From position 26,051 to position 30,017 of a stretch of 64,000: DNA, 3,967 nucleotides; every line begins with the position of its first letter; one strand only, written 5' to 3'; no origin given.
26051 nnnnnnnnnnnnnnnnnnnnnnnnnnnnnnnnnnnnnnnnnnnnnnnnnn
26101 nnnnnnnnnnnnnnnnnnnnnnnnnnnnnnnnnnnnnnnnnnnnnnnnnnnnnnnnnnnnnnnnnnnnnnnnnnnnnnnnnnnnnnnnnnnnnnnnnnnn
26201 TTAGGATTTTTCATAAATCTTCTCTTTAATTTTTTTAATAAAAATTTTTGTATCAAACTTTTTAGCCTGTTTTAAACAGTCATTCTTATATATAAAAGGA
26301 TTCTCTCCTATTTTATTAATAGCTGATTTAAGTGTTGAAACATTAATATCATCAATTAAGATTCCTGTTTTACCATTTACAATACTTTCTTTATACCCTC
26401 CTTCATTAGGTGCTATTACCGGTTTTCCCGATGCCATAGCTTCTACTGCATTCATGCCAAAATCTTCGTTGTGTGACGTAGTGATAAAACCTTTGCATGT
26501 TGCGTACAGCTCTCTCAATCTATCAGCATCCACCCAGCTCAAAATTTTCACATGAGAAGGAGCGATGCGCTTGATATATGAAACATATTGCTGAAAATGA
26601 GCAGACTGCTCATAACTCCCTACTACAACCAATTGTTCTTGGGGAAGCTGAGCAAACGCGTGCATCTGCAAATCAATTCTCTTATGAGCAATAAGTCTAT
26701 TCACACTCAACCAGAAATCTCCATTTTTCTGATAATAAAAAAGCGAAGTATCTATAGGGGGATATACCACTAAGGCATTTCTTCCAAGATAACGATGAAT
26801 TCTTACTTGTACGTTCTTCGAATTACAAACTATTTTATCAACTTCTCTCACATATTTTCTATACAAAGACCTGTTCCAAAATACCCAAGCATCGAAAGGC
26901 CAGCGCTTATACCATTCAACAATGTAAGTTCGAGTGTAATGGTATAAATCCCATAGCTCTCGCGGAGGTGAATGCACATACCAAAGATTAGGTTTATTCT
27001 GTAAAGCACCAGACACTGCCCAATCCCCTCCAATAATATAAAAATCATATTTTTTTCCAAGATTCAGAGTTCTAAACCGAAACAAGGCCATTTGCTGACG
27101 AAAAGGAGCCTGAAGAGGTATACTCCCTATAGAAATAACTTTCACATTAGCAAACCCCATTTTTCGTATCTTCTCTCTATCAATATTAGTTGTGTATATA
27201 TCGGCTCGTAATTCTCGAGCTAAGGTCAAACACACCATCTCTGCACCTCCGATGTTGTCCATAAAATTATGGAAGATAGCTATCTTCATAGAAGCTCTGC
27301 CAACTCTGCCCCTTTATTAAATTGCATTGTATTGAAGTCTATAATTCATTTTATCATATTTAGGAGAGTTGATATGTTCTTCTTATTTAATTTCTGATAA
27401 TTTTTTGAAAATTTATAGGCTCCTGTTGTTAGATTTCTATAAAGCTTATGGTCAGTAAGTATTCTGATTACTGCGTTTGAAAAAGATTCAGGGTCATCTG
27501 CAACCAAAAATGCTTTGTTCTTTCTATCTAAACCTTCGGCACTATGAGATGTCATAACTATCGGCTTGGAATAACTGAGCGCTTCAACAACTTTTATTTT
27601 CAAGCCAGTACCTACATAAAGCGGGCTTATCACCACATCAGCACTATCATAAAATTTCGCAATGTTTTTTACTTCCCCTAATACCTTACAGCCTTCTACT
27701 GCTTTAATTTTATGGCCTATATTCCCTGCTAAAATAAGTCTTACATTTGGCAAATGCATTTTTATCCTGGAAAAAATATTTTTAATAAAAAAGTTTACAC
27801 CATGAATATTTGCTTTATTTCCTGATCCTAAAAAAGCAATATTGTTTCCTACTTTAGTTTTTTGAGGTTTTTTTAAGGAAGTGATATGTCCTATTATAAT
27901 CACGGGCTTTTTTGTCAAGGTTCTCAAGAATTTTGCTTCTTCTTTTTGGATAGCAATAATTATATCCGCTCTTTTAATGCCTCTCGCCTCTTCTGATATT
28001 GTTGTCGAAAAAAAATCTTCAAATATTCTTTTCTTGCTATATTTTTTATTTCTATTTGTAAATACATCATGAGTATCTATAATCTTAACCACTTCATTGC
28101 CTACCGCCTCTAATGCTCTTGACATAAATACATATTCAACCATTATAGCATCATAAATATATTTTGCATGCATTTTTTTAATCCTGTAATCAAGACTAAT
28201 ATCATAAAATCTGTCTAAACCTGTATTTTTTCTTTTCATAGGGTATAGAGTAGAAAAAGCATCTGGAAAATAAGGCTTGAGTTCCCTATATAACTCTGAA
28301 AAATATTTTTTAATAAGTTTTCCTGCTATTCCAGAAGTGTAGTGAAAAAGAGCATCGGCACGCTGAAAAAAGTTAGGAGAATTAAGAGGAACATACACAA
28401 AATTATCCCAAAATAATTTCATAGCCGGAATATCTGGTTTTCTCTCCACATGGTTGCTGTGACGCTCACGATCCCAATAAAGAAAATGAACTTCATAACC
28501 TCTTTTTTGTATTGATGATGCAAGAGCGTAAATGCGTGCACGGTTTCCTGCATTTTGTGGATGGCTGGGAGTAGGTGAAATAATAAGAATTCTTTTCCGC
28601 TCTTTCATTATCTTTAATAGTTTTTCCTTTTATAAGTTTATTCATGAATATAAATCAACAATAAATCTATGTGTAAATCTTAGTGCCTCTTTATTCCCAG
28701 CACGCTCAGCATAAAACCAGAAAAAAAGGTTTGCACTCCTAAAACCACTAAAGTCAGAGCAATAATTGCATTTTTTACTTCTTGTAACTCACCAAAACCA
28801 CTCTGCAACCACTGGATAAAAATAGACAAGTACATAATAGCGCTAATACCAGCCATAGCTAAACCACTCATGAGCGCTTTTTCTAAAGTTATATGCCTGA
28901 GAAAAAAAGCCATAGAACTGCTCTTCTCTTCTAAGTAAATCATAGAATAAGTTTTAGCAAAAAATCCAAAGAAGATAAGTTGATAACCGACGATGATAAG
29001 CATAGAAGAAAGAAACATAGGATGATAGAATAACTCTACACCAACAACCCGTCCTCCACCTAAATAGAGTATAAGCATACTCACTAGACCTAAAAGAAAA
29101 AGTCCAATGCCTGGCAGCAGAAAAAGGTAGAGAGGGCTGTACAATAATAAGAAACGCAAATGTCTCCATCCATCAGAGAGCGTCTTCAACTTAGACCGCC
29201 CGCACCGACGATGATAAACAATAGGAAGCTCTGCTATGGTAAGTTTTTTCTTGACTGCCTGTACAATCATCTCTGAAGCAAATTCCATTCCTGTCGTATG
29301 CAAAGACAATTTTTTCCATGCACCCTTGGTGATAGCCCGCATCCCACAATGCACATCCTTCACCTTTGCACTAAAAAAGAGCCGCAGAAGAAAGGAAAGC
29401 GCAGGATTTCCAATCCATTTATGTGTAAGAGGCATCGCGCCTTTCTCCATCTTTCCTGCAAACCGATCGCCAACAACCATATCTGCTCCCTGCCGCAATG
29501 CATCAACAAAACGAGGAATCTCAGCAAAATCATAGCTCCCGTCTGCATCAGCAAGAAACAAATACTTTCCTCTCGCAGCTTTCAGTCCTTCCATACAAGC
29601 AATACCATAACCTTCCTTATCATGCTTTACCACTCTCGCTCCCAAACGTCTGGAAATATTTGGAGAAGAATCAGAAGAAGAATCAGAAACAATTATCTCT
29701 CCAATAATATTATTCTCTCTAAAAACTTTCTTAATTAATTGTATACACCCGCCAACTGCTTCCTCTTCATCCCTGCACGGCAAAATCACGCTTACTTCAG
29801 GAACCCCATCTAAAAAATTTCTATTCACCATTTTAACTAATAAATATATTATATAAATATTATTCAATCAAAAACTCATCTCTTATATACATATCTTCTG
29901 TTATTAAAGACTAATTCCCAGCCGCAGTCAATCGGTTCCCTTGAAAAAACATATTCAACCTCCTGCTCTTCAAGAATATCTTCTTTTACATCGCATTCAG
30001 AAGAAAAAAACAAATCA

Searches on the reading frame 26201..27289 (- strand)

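Call 66: search_protein_families(library=pfam, proteins=[window:26201-27289:-], max_evalue=0.001)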
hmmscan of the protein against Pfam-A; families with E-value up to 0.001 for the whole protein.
window:26201-27289:- (362 aa): 5 families
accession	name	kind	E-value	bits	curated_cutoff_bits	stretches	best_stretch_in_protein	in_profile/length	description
PF00534.26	Glycos_transf_1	-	1.4e-29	103.3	26.4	1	190-344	15-171/172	Glycosyl transferases group 1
PF13692.12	Glyco_trans_1_4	-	3e-21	76.6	27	1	195-327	6-139/142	Glycosyl transferases group 1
PF13439.12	Glyco_transf_4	-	2e-11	44.7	28.5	1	13-182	1-169/170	Glycosyltransferase Family 4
PF20706.3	GT4-conflict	-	4.7e-07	29.6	26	1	203-303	212-320/385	Family 4 Glycosyltransferase in conflict systems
PF13524.12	Glyco_trans_1_2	-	5.1e-05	23.7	25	1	211-315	8-101/144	Glycosyl transferase-like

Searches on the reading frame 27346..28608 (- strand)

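Call 66: search_protein_families(library=pfam, proteins=[window:27346-28608:-], max_evalue=0.001)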
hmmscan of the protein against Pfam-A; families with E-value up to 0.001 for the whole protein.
window:27346-28608:- (420 aa): 2 families
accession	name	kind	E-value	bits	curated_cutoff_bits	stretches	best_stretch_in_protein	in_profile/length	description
PF13692.12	Glyco_trans_1_4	-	4.2e-22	79.4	27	1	255-386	2-142/142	Glycosyl transferases group 1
PF00534.26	Glycos_transf_1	-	1.3e-10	41.6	26.4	1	269-399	28-171/172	Glycosyl transferases group 1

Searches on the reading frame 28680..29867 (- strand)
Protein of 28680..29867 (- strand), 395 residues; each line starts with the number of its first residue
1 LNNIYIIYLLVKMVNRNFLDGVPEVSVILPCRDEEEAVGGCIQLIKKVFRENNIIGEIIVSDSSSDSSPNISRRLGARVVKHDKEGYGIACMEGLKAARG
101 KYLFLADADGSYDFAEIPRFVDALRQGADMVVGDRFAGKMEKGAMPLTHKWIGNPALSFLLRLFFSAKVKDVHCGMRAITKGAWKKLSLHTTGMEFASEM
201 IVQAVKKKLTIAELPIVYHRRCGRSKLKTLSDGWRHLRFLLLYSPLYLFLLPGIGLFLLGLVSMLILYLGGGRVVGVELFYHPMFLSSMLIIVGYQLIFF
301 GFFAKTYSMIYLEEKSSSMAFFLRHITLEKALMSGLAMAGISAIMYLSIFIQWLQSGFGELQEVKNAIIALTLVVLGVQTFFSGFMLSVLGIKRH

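Call 66: search_protein_families(library=pfam, proteins=[window:28680-29867:-], max_evalue=0.001)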
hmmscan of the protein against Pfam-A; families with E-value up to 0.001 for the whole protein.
window:28680-29867:- (395 aa): 1 family
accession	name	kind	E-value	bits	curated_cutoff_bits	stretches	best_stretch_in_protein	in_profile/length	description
PF00535.33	Glycos_transf_2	-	1.7e-21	77.3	23.3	1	26-185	1-165/168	Glycosyl transferase family 2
